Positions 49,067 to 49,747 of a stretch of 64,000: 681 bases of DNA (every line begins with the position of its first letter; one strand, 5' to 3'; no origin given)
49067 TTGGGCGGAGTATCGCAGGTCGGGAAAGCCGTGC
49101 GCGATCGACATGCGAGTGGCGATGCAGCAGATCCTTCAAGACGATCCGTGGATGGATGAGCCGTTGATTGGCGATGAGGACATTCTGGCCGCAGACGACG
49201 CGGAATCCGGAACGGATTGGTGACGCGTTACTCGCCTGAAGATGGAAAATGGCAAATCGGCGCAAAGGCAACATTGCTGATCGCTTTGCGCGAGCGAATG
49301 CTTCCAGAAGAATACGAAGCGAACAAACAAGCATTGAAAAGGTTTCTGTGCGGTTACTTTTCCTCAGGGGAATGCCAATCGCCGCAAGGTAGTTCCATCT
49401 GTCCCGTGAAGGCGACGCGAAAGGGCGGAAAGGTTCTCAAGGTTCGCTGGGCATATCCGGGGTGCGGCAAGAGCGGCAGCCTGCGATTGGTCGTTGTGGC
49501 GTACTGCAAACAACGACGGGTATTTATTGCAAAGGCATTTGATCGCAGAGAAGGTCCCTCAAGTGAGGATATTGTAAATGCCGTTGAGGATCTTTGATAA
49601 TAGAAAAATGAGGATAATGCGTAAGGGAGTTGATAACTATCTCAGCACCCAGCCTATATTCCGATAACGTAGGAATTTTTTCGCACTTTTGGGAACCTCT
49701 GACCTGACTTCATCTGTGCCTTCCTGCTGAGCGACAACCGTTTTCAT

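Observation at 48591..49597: Panacea-domain (DUF4065) protein coupled to a RelE/HigB-like toxin at the edge of a low-GC island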

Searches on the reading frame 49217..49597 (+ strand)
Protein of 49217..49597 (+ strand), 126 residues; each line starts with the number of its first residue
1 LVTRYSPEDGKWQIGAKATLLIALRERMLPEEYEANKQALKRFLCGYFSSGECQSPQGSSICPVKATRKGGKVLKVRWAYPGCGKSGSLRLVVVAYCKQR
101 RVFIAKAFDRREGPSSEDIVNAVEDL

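Call 4: search_protein_families(library=pfam, proteins=[window:49217-49597:+], max_evalue=1)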
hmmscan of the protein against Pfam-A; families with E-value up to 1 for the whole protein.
window:49217-49597:+ (126 aa): 2 families
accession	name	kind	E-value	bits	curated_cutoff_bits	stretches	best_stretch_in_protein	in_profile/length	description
PF06296.18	RelE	-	4.2e-05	24.2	27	1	69-105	39-75/120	RelE toxin of RelE / RelB toxin-antitoxin system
PF04783.17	DUF630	-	0.0052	17.4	27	1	82-112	2-32/59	Protein of unknown function (DUF630)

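Call 5: search_protein_families(library=ncbifam, proteins=[window:49217-49597:+], max_evalue=1)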
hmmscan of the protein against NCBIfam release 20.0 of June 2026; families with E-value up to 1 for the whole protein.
window:49217-49597:+ (126 aa): 0 families

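Call 6: search_protein_families(library=padloc, proteins=[window:49217-49597:+], max_evalue=1)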
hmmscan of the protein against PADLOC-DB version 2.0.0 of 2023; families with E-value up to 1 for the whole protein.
window:49217-49597:+ (126 aa): 0 families

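Call 7: find_homologous_proteins(query=window:49217-49597:+)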
Query window:49217-49597:+ (126 aa): 145 proteins with E <= 0.001 among 153 candidates; the best 120 are listed.
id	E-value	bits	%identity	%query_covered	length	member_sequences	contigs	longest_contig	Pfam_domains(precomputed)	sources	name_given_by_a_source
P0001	5.9e-78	277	99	99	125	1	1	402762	-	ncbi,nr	ncbi:hypothetical protein IT570_02930 [Candidatus Sumerlaeota bacterium]|nr:hypothetical protein [Ca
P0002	7.1e-67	241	85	99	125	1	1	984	PF06296.19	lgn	-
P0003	3.1e-64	232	82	99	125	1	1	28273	-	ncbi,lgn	ncbi:hypothetical protein BH09SUM1_BH09SUM1_25890 [soil metagenome]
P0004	6.7e-64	231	81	99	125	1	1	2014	PF06296.19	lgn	-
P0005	2.0e-63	230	83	99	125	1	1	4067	-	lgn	-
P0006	3.5e-60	219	78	99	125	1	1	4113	-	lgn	-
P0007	1.5e-59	217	78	98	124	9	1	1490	PF06296.19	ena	-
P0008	4.2e-59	216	77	99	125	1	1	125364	-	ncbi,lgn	-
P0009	2.0e-58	214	77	98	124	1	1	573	-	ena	-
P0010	1.4e-57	211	76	98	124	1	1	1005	-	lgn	-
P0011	4.1e-57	209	74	98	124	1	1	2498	-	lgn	-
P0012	4.5e-57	209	76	99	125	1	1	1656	-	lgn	-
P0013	5.3e-57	209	76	98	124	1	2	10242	-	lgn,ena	-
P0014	1.4e-56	208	73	98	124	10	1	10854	-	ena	-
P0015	2.1e-56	207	74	98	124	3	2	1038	-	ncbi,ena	-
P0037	3.5e-54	200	74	97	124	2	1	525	PF06296.19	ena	-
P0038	4.6e-54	200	72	98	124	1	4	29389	PF06296.19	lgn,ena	-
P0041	1.6e-53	198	72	98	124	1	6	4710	PF06296.19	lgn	-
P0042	1.7e-53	198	71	98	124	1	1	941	PF06296.19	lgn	-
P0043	1.7e-53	198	71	98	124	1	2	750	PF06296.19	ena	-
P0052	6.2e-53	196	73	98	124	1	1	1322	PF06296.19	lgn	-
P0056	1.0e-52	195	72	98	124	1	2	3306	PF06296.19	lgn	-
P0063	8.2e-52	192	71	97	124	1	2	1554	PF06296.19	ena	-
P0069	2.1e-50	188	68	98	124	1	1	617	PF06296.19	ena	-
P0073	3.4e-50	187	67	98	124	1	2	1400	PF06296.19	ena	-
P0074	4.0e-50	187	67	98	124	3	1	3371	PF06296.19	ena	-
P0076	6.8e-50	186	67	98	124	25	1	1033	PF06296.19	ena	-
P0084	6.8e-49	183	68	98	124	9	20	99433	PF06296.19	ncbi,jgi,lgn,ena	jgi:hypothetical protein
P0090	2.8e-48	181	66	97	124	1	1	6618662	-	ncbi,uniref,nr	ncbi:hypothetical protein Pla175_01370 [Pirellulimonas nuda]|uniref:Toxin HigB-2 n=1 Tax=Pirellulimo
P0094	5.8e-48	180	67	89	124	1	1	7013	PF06296.19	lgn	-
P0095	9.6e-48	179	66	97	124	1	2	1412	PF06296.19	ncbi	-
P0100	1.9e-47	178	66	99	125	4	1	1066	PF06296.19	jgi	-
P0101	2.0e-47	178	65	97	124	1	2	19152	PF06296.19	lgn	-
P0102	2.7e-47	178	66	96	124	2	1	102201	-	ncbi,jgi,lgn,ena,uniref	ncbi:hypothetical protein [Rosistilla oblonga]|uniref:hypothetical protein n=1 Tax=Rosistilla oblong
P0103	3.9e-47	177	65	96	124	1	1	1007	PF06296.19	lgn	-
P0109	9.9e-46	173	62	99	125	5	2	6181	PF06296.19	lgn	-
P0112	4.5e-45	171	63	98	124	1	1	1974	PF06296.19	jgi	-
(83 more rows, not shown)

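Call 14: search_solved_structures(query=A1, max_evalue=10, show_alignments=3)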
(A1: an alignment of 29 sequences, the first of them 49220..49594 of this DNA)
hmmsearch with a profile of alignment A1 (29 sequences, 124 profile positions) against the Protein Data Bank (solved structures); distinct sequences matched with E-value up to 10: 3.
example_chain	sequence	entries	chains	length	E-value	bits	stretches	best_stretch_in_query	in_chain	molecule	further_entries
9l08_A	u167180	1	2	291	0.27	14.3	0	17-64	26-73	Covalently Connected Cytochrome c555 trimer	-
2w87_A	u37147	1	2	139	0.96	12.5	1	49-87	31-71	ESTERASE D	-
2w46_A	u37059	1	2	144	1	12.4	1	48-87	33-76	ESTERASE D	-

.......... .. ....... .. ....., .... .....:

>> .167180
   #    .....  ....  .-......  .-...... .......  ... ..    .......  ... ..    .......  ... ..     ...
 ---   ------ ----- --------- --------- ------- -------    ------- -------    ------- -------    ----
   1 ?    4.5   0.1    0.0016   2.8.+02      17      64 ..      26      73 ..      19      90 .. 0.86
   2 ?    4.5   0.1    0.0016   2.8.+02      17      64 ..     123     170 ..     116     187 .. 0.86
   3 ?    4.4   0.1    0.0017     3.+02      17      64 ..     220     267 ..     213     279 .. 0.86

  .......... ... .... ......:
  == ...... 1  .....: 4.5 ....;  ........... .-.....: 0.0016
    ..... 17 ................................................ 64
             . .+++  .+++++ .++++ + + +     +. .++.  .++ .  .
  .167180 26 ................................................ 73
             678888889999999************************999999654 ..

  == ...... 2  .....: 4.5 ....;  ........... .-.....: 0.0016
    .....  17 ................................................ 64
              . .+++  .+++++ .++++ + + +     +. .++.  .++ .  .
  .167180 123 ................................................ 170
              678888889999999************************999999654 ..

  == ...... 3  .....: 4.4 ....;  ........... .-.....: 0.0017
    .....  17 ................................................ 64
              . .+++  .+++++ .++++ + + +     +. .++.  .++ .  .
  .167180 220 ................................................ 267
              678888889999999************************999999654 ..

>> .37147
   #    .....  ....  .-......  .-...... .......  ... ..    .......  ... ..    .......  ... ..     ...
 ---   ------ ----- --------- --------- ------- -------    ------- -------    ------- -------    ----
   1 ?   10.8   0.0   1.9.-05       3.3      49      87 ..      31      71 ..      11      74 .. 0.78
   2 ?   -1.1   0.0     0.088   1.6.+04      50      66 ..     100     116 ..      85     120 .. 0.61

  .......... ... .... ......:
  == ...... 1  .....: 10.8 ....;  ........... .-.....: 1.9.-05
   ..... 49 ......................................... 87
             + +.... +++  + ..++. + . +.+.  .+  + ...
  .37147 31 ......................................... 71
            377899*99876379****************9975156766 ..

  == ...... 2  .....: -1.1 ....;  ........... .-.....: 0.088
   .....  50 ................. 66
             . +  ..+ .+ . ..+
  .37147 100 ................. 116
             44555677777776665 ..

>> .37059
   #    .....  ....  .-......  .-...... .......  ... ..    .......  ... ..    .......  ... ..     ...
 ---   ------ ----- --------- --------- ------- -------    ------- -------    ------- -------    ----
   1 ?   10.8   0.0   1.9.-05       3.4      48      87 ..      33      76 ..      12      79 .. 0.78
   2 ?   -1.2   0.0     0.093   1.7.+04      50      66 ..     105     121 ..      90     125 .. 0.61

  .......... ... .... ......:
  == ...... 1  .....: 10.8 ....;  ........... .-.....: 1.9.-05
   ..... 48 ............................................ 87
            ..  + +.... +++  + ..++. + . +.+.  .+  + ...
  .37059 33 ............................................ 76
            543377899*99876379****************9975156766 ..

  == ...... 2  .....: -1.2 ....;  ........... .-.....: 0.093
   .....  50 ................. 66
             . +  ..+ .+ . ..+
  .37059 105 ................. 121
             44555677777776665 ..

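Call 17: find_encoding_contigs(protein=P0003, flank=6000, max_places=3)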
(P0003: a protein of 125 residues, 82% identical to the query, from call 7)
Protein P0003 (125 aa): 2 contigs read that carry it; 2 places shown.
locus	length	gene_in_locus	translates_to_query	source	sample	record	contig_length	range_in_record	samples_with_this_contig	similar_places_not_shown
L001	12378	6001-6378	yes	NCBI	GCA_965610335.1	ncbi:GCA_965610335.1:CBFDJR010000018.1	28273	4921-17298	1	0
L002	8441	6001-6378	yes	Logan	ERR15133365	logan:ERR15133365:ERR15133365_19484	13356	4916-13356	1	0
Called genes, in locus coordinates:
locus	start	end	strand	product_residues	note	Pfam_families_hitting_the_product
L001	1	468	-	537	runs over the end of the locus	-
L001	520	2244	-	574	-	PF00498:FHA, PF16697:Yop-YscD_cpl, PF01590:GAF, PF13185:GAF_2, PF13492:GAF_3, PF02518:HATPase_c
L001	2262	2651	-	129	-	PF08308:PEGA (weak)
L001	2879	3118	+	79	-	-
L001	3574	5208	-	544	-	PF00496:SBP_bac_5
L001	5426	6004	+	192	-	PF13274:SocA_Panacea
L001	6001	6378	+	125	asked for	-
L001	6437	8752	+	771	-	PF00403:HMA, PF00122:E1-E2_ATPase, PF00702:Hydrolase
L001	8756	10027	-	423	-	PF07732:Cu-oxidase_3, PF00394:Cu-oxidase (weak), PF07731:Cu-oxidase_2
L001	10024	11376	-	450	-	PF02321:OEP (weak)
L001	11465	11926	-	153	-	-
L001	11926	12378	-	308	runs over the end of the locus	-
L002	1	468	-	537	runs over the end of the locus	-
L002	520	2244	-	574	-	PF00498:FHA, PF16697:Yop-YscD_cpl, PF01590:GAF, PF13185:GAF_2, PF13492:GAF_3, PF02518:HATPase_c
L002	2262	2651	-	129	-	PF08308:PEGA (weak)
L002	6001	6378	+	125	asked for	-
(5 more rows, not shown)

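Call 18: find_encoding_contigs(protein=P0090, flank=6000, max_places=3)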
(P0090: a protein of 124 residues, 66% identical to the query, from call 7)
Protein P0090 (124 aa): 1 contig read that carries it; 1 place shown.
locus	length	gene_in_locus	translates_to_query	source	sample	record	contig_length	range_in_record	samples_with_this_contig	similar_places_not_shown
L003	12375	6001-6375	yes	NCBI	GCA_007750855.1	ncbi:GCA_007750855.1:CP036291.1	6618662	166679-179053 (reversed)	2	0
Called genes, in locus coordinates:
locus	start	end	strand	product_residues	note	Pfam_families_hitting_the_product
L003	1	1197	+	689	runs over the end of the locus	-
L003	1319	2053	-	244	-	PF01863:YgjP-like, PF10263:SprT-like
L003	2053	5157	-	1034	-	PF04313:HSDR_N, PF04851:ResIII, PF18766:SWI2_SNF2, PF22679:T1R_D3-like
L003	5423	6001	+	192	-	PF13274:SocA_Panacea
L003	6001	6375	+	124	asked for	-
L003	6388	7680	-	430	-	PF01420:Methylase_S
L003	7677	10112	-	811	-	PF12161:HsdM_N, PF02384:N6_Mtase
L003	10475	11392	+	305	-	PF00239:Resolvase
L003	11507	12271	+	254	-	-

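Call 19: find_encoding_contigs(protein=P0084, flank=6000, max_places=8)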
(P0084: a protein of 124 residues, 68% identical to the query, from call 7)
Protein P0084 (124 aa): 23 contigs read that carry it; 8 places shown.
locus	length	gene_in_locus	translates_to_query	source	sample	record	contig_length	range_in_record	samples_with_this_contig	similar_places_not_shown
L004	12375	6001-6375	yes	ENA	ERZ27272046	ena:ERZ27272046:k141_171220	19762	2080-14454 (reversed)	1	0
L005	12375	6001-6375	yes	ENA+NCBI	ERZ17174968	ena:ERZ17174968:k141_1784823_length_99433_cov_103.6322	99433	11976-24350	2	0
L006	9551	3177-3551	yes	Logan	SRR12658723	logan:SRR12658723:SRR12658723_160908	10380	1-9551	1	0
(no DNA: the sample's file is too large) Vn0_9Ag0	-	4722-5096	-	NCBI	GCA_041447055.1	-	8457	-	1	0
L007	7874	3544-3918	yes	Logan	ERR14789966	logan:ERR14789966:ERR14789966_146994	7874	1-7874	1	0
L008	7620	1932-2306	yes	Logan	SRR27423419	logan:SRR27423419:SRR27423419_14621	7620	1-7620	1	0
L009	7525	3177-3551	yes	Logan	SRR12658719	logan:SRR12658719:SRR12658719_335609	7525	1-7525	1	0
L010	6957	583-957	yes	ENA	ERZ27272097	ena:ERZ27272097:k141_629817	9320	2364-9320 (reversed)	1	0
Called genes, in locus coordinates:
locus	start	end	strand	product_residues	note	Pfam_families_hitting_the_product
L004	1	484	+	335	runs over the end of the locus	PF03706:LPG_synthase_TM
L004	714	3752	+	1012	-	PF23500:DUF7133, PF00034:Cytochrom_C (faint)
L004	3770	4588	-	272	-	PF01209:Ubie_methyltran (weak), PF08242:Methyltransf_12, PF13847:Methyltransf_31, PF08241:Methyltransf_11, PF13649:Methyltransf_25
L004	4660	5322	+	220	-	-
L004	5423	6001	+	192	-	PF13274:SocA_Panacea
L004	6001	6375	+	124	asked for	PF06296:RelE (weak)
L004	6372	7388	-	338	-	PF01171:ATP_bind_3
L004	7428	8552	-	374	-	PF05552:MS_channel_1st_1 (weak), PF00924:MS_channel_2nd, PF21082:MS_channel_3rd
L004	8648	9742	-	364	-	PF04055:Radical_SAM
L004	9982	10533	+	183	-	PF13620:CarboxypepD_reg (weak)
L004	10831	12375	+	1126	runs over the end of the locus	PF08379:Bact_transglu_N, PF01841:Transglut_core, PF09899:DUF2126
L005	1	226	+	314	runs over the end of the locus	PF03706:LPG_synthase_TM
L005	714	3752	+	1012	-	PF23500:DUF7133, PF00034:Cytochrom_C (faint)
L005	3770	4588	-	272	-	PF01209:Ubie_methyltran (weak), PF08242:Methyltransf_12, PF13847:Methyltransf_31, PF08241:Methyltransf_11, PF13649:Methyltransf_25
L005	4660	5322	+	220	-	-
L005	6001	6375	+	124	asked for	PF06296:RelE (weak)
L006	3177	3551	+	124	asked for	PF06296:RelE (weak)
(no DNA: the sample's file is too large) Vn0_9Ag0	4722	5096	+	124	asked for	PF06296:RelE (weak)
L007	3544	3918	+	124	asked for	PF06296:RelE (weak)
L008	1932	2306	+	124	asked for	PF06296:RelE (weak)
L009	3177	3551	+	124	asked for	PF06296:RelE (weak)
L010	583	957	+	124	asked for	PF06296:RelE (weak)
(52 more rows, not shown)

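Call 20: predict_structure(alignment_id=A1)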
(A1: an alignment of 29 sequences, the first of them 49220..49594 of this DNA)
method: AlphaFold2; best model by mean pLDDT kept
length: 125 residues; sequences in the alignment: 29
mean_pLDDT: 84.1   pTM: 0.79
mean pLDDT of the five models: 84.1, 83.5, 83.2, 80.6, 79.5
residues with pLDDT >= 90: 19; 70-90: 99; 50-70: 7; < 50: 0
segments of 3 or more residues with pLDDT < 50: none
pLDDT, mean of each block of 10 residues (from residue 1): 70 86 86 88 82 83 88 88 77 87 89 86 82
secondary structure, 60 per line:
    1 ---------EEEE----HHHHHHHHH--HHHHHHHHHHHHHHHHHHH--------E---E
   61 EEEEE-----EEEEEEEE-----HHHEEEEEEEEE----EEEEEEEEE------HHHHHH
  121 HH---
elements in order: E10-13 H18-26 H29-47 E60-65 E71-78 E87-95 E100-108 H115-122

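Call 23: fold_search(model_id=the predicted structure, library=pdb)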
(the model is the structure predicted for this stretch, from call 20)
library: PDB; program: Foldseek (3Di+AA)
matches with E <= 10: 422; with E <= 0.001: 0
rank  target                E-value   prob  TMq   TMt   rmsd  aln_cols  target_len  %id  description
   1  8a0x_D                8.1e-03  0.93  0.40  0.43   6.1       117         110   15  Crystal structure of the HigB2-HigA2 tetramer in complex with operator DNA (released 2023-05-03)
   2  5ifg_A                9.3e-03  0.96  0.40  0.48   6.7       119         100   15  Crystal structure of HigA-HigB complex from E. Coli (released 2017-03-01)
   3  6kml_A                1.1e-02  0.96  0.41  0.48   6.9       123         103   15  2.09 Angstrom resolution crystal structure of tetrameric HigBA toxin-antitoxin complex from E.coli (released 2020-11-18)
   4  5ycl_B                1.2e-02  0.98  0.44  0.54   5.1       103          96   17  Crystal structure of HigBA complex from Shigella flexneri (released 2018-09-19)
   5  8a0x_C                1.2e-02  0.87  0.39  0.43   6.0       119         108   14  Crystal structure of the HigB2-HigA2 tetramer in complex with operator DNA (released 2023-05-03)
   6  5ja8_E                1.4e-02  0.96  0.45  0.51   5.5       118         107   12  Crystal structure of the HigB2 toxin in complex with Nb2 (released 2017-04-05)
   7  6kml_C                1.5e-02  0.96  0.41  0.47   5.8       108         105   15  2.09 Angstrom resolution crystal structure of tetrameric HigBA toxin-antitoxin complex from E.coli (released 2020-11-18)
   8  7awk                  1.8e-02  0.99  0.48  0.49   5.4       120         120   12  Crystal structure of the HigB1 toxin mutant K95A from Mycobacterium tuberculosis (Rv1955) (released 2021-11-24)
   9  6kmq_A                1.8e-02  0.94  0.40  0.51   5.8       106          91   15  2.3 Angstrom resolution structure of dimeric HigBA toxin-antitoxin complex from E. coli (released 2020-11-18)
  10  5ifg_C                2.0e-02  0.92  0.39  0.47   5.8       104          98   14  Crystal structure of HigA-HigB complex from E. Coli (released 2017-03-01)
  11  5ja8_A                2.3e-02  0.92  0.45  0.51   5.6       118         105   10  Crystal structure of the HigB2 toxin in complex with Nb2 (released 2017-04-05)
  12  4fxh_B                2.3e-02  0.66  0.35  0.42  10.4       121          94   16  Crystal structure of the isolated E. coli RelE toxin, P212121 form (released 2012-08-29)
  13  1wmi_A                2.6e-02  0.99  0.49  0.65   3.9       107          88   11  Crystal structure of archaeal RelE-RelB complex from Pyrococcus horikoshii OT3 (released 2005-03-15)
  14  5mje_A                2.6e-02  0.95  0.47  0.52   5.1       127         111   12  Crystal structure of the HigB2 toxin in complex with Nb8 (released 2017-04-05)
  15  5ja8_G                3.1e-02  0.91  0.44  0.50   5.1       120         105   12  Crystal structure of the HigB2 toxin in complex with Nb2 (released 2017-04-05)
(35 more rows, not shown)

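Call 27: search_protein_representatives(alignment_id=A1)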
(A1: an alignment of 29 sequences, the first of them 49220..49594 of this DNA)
Query: 29 sequences, 124 profile positions. Proteins with E-value up to 0.001 (for the whole library): 152; up to 1e-10: 123; up to 1e-30: 11. The best 150 are listed.
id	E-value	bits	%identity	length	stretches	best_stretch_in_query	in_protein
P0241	3.1e-47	175.7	-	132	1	4-122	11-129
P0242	2.2e-40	153.6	-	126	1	1-109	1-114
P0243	1.0e-38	148.2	-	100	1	26-123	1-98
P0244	8.9e-34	132.2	-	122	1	3-115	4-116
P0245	1.7e-33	131.2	-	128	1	4-122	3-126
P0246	1.8e-33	131.2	-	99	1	1-97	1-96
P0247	3.6e-33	130.2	-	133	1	8-122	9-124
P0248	5.4e-33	129.7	-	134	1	9-122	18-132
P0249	6.7e-33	129.4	-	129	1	6-123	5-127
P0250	3.0e-32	127.3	-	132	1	2-122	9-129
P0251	4.2e-32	126.8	-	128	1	9-123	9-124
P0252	1.2e-30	122.1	-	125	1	3-117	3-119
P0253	1.9e-30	121.5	-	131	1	4-120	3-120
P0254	2.7e-30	121.0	-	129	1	4-122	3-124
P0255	1.6e-29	118.5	-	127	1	4-120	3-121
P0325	1.0e-17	80.3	-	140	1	5-119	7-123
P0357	3.6e-11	59.2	-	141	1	20-117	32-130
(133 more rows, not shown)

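Call 29: search_protein_families(library=pfam, alignment_id=A2, max_evalue=0.01)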
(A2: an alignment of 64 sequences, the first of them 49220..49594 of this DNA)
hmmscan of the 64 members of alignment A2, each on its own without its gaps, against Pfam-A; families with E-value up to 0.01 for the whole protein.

A. member 1, window:49220-49594:+ (125 aa): 2 families
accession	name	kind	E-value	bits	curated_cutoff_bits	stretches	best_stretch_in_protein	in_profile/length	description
PF06296.18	RelE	-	4.2e-05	24.2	27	1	68-104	39-75/120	RelE toxin of RelE / RelB toxin-antitoxin system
PF04783.17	DUF630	-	0.0051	17.4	27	1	81-111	2-32/59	Protein of unknown function (DUF630)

B. families by the number of members that match (of 64 scanned): 2 families
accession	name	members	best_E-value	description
PF06296.18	RelE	24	1.1e-07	RelE toxin of RelE / RelB toxin-antitoxin system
PF04783.17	DUF630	1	0.0051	Protein of unknown function (DUF630)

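Call 30: search_solved_structures(query=A2, max_evalue=10, show_alignments=3)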
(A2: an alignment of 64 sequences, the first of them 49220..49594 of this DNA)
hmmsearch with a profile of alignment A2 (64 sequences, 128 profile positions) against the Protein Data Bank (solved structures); distinct sequences matched with E-value up to 10: 5.
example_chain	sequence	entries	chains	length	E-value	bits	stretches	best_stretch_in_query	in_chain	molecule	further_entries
5ja9_C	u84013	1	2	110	0.0018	21.3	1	74-114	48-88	Toxin HigB-2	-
5ja8_A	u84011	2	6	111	0.0018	21.3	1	74-114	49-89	Toxin HigB-2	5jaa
8a0x_C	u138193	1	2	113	0.0019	21.2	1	74-114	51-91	Toxin HigB-2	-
9tv9_C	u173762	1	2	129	0.0023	21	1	73-114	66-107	Toxin HigB-2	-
5mje_A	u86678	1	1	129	0.0026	20.8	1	74-114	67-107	Cytotoxic translational repressor of toxin-antitoxin stability system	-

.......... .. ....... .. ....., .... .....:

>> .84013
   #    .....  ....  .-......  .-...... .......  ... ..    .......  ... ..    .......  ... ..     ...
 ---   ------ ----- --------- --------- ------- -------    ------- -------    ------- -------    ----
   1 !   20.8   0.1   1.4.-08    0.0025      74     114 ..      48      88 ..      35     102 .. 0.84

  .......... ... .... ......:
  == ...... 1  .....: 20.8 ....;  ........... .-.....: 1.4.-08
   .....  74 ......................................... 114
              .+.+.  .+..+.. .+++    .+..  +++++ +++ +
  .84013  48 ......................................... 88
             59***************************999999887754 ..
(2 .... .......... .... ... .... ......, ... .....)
